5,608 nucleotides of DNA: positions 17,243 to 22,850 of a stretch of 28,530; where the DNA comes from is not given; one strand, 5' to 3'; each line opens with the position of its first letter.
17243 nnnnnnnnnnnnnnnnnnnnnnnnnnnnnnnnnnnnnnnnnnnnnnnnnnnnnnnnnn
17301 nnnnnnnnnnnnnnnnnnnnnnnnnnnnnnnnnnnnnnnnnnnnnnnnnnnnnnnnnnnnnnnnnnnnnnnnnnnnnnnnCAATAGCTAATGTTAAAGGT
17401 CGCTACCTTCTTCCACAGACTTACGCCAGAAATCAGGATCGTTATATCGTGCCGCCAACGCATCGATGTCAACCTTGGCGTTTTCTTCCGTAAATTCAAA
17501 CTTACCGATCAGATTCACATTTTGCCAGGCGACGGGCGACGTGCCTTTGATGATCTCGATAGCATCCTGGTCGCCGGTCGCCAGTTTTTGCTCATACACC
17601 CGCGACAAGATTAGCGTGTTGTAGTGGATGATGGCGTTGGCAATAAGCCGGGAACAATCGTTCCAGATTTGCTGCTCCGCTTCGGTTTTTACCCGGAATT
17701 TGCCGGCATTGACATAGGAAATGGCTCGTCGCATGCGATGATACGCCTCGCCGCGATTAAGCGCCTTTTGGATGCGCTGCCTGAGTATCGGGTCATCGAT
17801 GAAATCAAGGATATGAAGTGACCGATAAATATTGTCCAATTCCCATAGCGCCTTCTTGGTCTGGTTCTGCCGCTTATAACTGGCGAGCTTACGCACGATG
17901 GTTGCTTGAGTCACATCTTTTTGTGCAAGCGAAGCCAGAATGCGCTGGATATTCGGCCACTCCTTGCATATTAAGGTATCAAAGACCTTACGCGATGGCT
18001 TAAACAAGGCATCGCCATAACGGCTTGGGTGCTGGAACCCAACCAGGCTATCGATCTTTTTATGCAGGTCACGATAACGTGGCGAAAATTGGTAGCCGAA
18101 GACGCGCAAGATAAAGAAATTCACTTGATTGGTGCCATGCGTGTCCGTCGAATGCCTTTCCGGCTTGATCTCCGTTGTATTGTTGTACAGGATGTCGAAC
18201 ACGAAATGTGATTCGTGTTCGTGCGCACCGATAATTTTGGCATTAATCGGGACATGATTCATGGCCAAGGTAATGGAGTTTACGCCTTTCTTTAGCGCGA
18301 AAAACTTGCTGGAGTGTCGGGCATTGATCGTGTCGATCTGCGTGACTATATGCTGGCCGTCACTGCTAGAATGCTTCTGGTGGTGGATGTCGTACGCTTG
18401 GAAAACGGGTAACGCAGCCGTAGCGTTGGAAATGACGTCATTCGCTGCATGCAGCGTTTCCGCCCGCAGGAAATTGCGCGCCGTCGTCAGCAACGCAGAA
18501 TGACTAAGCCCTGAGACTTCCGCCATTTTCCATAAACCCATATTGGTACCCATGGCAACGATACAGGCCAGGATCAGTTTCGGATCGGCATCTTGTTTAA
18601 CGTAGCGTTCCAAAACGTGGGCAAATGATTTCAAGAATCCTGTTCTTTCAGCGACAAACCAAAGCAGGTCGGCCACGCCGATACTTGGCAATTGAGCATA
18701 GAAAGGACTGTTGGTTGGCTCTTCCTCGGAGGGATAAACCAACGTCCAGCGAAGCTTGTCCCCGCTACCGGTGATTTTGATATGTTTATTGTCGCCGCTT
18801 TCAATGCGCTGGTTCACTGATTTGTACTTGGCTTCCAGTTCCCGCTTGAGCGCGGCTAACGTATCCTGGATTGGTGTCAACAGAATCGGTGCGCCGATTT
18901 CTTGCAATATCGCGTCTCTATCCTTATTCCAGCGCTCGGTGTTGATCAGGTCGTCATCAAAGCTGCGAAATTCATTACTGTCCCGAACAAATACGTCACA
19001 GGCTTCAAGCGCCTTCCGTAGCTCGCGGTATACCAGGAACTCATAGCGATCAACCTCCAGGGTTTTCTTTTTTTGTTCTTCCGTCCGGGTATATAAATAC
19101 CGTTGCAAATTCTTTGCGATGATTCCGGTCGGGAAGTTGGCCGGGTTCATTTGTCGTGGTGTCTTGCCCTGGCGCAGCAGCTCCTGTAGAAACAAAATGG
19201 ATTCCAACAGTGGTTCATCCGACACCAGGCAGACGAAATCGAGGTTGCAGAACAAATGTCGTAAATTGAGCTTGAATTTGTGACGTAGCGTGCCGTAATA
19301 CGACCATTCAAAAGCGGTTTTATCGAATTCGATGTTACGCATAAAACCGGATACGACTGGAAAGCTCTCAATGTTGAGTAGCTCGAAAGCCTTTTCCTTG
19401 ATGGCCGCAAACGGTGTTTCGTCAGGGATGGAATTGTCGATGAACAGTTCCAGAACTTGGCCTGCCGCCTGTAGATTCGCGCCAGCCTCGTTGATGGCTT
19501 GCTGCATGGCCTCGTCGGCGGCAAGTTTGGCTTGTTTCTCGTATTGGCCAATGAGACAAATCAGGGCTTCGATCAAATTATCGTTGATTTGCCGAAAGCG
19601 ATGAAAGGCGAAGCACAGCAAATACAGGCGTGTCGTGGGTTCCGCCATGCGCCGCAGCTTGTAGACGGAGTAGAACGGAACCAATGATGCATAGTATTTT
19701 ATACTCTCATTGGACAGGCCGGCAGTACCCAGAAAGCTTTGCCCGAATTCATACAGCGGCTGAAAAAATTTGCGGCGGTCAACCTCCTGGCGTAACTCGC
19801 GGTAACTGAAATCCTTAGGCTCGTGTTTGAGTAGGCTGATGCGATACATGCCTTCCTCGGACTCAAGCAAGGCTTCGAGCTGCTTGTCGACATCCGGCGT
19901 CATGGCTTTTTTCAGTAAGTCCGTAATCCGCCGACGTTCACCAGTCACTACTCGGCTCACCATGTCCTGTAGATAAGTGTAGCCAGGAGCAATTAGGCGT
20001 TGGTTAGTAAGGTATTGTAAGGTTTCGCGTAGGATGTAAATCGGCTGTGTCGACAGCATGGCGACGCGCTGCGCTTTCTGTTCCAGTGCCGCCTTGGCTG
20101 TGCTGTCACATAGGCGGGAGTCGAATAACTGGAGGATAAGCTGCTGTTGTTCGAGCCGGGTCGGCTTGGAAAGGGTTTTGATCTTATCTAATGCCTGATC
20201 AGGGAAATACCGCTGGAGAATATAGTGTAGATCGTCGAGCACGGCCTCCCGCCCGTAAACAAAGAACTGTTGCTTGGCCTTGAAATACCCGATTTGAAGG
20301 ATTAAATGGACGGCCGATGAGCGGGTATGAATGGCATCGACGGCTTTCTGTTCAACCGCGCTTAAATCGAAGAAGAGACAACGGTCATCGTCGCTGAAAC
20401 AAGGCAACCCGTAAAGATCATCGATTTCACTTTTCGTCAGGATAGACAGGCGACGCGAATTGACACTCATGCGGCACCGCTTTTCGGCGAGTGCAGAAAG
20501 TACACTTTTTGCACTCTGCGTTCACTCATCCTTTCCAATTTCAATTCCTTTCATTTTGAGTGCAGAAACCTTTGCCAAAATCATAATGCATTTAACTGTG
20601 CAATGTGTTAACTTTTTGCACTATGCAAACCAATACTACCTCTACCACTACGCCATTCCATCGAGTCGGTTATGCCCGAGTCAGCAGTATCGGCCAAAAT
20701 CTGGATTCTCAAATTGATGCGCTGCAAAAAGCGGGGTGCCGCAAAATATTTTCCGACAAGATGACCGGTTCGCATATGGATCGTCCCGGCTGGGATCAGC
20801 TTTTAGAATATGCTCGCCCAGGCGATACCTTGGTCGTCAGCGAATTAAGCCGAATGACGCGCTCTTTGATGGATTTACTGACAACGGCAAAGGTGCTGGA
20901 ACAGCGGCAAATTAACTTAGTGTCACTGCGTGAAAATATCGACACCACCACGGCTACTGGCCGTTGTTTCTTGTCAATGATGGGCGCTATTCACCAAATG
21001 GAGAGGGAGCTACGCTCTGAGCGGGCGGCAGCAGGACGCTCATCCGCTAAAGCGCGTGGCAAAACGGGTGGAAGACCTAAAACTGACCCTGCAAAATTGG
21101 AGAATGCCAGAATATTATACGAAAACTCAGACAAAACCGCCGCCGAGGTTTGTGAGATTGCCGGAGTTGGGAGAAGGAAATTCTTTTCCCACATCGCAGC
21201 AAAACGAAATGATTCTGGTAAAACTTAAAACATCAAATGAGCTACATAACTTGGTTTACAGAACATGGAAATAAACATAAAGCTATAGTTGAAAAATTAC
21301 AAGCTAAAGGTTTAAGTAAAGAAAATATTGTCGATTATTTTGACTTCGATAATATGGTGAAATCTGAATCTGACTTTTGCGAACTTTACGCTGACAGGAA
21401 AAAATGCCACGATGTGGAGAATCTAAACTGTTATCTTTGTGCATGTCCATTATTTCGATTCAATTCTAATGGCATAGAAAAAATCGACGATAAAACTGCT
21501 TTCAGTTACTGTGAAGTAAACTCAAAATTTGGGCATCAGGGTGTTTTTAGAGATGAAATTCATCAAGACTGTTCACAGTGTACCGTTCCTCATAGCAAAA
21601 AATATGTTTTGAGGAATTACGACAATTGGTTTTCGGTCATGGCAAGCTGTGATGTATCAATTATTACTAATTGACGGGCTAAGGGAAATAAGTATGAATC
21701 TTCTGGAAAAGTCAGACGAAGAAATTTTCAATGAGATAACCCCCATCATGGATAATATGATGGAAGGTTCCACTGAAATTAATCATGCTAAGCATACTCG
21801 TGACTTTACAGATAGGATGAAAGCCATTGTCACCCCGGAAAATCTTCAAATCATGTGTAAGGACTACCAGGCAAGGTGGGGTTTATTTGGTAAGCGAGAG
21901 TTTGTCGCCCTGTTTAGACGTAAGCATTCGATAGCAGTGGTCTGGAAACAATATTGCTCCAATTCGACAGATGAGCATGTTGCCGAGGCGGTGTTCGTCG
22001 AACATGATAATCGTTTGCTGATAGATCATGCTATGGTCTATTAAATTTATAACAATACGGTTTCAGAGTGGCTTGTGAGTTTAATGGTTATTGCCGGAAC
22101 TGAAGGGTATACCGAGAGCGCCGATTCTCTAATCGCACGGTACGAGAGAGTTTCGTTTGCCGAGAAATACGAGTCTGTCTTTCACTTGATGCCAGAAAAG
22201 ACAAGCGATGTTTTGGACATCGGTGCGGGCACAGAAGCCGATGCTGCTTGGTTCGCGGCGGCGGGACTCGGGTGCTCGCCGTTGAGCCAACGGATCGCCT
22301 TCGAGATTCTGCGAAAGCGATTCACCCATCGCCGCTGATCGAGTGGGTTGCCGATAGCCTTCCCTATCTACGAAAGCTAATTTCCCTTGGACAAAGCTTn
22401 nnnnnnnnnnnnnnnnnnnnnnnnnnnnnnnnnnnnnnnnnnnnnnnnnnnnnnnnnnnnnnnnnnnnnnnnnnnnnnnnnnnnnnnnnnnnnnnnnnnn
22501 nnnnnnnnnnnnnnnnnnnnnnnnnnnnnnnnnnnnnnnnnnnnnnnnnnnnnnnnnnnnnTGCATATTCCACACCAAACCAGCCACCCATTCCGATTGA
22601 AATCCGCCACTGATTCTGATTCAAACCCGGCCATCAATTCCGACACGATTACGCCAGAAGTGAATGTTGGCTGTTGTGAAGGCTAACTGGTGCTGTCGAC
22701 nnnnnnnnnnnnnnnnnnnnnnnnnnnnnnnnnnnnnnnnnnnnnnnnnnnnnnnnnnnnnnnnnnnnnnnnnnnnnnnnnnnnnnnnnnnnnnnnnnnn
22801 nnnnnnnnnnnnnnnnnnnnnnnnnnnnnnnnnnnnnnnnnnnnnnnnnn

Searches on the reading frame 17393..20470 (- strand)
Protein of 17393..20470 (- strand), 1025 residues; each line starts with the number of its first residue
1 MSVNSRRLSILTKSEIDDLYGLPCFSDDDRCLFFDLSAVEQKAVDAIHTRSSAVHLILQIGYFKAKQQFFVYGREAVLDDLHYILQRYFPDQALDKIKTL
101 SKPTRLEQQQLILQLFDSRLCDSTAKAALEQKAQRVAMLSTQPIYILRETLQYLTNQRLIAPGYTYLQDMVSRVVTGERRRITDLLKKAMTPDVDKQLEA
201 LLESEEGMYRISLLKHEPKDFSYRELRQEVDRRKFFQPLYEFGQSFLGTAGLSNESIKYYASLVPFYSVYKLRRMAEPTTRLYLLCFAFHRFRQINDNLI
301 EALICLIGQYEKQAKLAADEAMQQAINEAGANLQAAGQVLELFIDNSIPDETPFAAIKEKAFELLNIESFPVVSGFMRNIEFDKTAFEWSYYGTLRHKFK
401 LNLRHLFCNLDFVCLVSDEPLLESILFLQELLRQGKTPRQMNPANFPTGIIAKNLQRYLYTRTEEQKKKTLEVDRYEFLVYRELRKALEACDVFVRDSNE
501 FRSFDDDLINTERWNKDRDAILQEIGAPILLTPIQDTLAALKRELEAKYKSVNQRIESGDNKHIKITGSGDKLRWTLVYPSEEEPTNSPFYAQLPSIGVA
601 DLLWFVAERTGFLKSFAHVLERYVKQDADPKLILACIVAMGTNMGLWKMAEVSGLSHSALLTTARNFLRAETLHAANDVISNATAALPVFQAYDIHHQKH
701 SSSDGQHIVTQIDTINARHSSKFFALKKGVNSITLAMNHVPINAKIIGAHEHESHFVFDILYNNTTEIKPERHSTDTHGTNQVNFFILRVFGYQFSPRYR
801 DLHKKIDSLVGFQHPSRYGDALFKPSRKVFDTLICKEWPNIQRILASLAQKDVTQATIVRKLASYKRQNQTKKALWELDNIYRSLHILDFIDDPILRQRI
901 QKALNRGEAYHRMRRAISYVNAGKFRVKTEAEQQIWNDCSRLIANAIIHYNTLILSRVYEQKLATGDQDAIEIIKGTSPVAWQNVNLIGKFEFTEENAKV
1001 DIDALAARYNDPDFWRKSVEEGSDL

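Call 10: search_protein_families(library=pfam, proteins=[window:17393-20470:-], max_evalue=0.001)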
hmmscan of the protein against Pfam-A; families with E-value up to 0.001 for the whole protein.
window:17393-20470:- (1025 aa): 2 families
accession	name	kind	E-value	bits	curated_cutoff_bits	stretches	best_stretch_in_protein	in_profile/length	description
PF01526.23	DDE_Tnp_Tn3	-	4.3e-125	418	24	1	601-991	1-389/389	Tn3 transposase DDE domain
PF13700.11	DUF4158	-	7.2e-32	111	27.4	1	10-174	1-165/165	Domain of unknown function (DUF4158)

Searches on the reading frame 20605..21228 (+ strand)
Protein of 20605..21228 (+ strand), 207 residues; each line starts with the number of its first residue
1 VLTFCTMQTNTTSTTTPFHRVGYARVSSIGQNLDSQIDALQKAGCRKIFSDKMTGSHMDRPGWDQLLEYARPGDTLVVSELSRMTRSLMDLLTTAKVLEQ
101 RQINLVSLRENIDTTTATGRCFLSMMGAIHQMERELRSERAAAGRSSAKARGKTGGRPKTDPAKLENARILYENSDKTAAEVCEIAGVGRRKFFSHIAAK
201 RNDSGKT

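Call 10: search_protein_families(library=pfam, proteins=[window:20605-21228:+], max_evalue=0.001)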
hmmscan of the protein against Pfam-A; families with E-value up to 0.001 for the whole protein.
window:20605-21228:+ (207 aa): 1 family
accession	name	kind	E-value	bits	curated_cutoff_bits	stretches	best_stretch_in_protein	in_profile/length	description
PF00239.26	Resolvase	-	6.3e-42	143.5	23.3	1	21-153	2-144/145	Resolvase, N terminal domain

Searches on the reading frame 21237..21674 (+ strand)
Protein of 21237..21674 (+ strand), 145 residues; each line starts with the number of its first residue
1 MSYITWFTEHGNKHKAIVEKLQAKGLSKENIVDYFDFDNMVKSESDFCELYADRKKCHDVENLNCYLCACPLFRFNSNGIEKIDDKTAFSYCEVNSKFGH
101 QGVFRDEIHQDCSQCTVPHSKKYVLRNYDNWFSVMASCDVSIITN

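Call 10: search_protein_families(library=pfam, proteins=[window:21237-21674:+], max_evalue=0.001)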
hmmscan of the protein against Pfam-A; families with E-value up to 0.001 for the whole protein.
window:21237-21674:+ (145 aa): 1 family
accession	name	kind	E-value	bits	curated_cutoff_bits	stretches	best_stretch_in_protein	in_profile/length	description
PF04071.17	zf-like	-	0.0002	21.7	27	0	47-122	9-62/82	Cysteine-rich small domain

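Call 43: search_protein_families(library=padloc, proteins=[window:21237-21674:+], max_evalue=0.01)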
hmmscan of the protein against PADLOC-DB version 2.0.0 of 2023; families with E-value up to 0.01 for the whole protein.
window:21237-21674:+ (145 aa): 0 families

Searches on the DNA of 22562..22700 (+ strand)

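Call 29: search_dna_similar(query=window:22562-22700:+, collection=plasmids, mode=distant, max_evalue=0.01, max_rows=20)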
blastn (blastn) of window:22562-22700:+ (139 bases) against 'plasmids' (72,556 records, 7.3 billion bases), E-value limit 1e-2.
Records with a match: 8; places in all: 8; records where one place covers at least 80% of the query: 0.
Best place of each record, by identity: 90-95% 3; 80-90% 3; 60-80% 2.
By first word of the organism name: Methylomonas 4; Sinorhizobium 1; Serratia 1; Mesorhizobium 1; Marinobacter 1.
By predicted mobility (MOB-suite, as given by PLSDB): mobilizable 3; non-mobilizable 3; conjugative 2.
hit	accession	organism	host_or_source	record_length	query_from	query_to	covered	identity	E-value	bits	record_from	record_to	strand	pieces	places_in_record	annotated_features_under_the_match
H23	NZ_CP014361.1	Methylomonas sp. DH-1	cell culture,waste sludge of a brewery ...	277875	1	82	59%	81.7%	4e-13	82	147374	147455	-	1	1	ltrA: group II intron reverse transcriptase/maturase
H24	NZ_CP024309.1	Sinorhizobium fredii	Phaseolus vulgaris,cell culture,plant ...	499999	6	72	48%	76.5%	2e-3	48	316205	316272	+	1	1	hypothetical protein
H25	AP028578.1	Serratia marcescens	Homo sapiens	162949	1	60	43%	80.0%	2e-5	55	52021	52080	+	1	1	none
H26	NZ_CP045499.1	Mesorhizobium sp. INR15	pure culture,nutrient broth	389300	18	72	40%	78.2%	9e-3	46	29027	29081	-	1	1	hypothetical protein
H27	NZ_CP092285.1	Marinobacter sp. M3C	-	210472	6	55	36%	80.0%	9e-3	46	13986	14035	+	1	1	hypothetical protein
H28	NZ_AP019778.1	Methylomonas koyamae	-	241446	15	51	27%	91.9%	7e-4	51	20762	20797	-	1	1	none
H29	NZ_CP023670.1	Methylomonas koyamae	-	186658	15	49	25%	94.3%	2e-4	52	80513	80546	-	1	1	none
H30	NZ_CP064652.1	Methylomonas sp. LL1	soil,riparian wetland soil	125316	1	35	25%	91.4%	7e-4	51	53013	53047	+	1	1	none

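Call 33: get_annotated_region(hit=H23, flank=7000)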
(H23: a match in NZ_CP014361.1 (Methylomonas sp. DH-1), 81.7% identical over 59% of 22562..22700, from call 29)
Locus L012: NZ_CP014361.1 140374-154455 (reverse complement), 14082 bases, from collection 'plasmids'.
description: Methylomonas sp. DH-1 plasmid unnamed, complete sequence
organism: Methylomonas sp. DH-1 (NCBI taxid 1727196)
taxonomy: Bacteria; Pseudomonadota; Gammaproteobacteria; Methylococcales; Methylococcaceae; Methylomonas; Methylomonas sp. DH-1
host: -; source: cell culture,waste sludge of a brewery plant; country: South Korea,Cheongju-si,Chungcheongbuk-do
typing (MOB-suite, as given by PLSDB): mobilizable; relaxase MOBH
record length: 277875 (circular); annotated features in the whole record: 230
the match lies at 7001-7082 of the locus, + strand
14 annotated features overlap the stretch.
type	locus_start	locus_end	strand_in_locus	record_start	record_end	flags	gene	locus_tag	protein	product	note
CDS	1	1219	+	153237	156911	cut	-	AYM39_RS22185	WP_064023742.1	conjugal transfer protein TraG N-terminal domain-containing protein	-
CDS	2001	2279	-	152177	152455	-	-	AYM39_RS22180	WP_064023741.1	flagellar transcriptional regulator FlhD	-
CDS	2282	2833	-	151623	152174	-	-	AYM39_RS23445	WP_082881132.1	transglycosylase SLT domain-containing protein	-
CDS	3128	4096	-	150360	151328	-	-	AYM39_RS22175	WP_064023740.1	ParM/StbA family protein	GO:0030541 - plasmid partitioning [Evidence IEA]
CDS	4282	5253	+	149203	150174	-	mobI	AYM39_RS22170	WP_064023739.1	conjugative transfer protein MobI(A/C)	-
CDS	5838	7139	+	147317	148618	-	ltrA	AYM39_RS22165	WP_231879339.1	group II intron reverse transcriptase/maturase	GO:0000373 - Group II intron splicing [Evidence IEA]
CDS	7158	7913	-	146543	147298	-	istB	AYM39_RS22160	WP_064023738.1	IS21-like element helper ATPase IstB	-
CDS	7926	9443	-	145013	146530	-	istA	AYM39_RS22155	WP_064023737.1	IS21 family transposase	-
CDS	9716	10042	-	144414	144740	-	-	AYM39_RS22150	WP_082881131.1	helix-turn-helix domain-containing protein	-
CDS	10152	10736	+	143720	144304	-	-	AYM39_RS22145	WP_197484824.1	helix-turn-helix transcriptional regulator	-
CDS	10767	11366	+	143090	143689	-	-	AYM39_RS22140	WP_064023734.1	hypothetical protein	-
CDS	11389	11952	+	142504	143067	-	-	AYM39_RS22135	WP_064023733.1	hypothetical protein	-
CDS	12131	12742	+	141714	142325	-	-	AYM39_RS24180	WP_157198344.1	hypothetical protein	-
CDS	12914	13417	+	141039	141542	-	-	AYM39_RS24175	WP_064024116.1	hypothetical protein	-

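Call 58: get_annotated_region(hit=H30, flank=4000)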
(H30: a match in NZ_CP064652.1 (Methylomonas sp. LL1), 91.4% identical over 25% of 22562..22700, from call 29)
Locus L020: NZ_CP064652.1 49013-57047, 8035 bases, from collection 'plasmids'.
description: Methylomonas sp. LL1 plasmid unnamed1, complete sequence
organism: Methylomonas sp. LL1 (NCBI taxid 2785785)
taxonomy: Bacteria; Pseudomonadota; Gammaproteobacteria; Methylococcales; Methylococcaceae; Methylomonas; Methylomonas sp. LL1
host: -; source: soil,riparian wetland soil; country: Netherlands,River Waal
typing (MOB-suite, as given by PLSDB): non-mobilizable
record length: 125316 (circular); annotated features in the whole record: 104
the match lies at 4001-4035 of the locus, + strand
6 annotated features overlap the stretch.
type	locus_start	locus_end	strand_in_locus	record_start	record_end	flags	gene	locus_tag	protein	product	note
CDS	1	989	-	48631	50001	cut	-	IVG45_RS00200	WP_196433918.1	SEC-C metal-binding domain-containing protein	-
CDS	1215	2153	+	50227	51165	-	-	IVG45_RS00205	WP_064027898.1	DNA-binding protein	-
CDS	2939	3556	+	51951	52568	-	-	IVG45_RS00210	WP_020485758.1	recombinase family protein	GO:0006310 - DNA recombination [Evidence IEA]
CDS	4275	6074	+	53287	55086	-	-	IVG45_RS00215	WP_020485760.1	hypothetical protein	-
CDS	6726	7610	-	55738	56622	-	-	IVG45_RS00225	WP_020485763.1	hypothetical protein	-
CDS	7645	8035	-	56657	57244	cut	-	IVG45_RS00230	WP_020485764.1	hypothetical protein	-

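Call 59: get_annotated_region(hit=H25, flank=4000)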
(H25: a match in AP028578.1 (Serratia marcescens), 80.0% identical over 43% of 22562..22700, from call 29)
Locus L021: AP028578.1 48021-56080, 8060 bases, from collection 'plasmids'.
description: Serratia marcescens QC19 plasmid pQC19 DNA, complete sequence
organism: Serratia marcescens (NCBI taxid 615)
taxonomy: Bacteria; Pseudomonadota; Gammaproteobacteria; Enterobacterales; Yersiniaceae; Serratia; Serratia marcescens
host: -; source: Homo sapiens; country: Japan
typing (MOB-suite, as given by PLSDB): conjugative; replicon IncI1,rep_cluster_1057; relaxase MOBF,MOBP; mating-pair formation MPF_F
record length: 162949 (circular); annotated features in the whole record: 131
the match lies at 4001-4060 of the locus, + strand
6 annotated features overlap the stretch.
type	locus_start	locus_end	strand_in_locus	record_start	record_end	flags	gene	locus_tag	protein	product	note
CDS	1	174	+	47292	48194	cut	-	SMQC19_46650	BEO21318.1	drug/metabolite transporter DMT permease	-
CDS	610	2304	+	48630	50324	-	-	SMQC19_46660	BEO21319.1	glucose-methanol-choline oxidoreductase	-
CDS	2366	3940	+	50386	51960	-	-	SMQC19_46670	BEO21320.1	glucose-methanol-choline oxidoreductase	-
CDS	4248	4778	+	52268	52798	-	-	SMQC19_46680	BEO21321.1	hypothetical protein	-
CDS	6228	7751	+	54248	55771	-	-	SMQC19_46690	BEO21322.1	group II intron reverse transcriptase/maturase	-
CDS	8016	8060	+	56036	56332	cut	-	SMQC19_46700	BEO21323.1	hypothetical protein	-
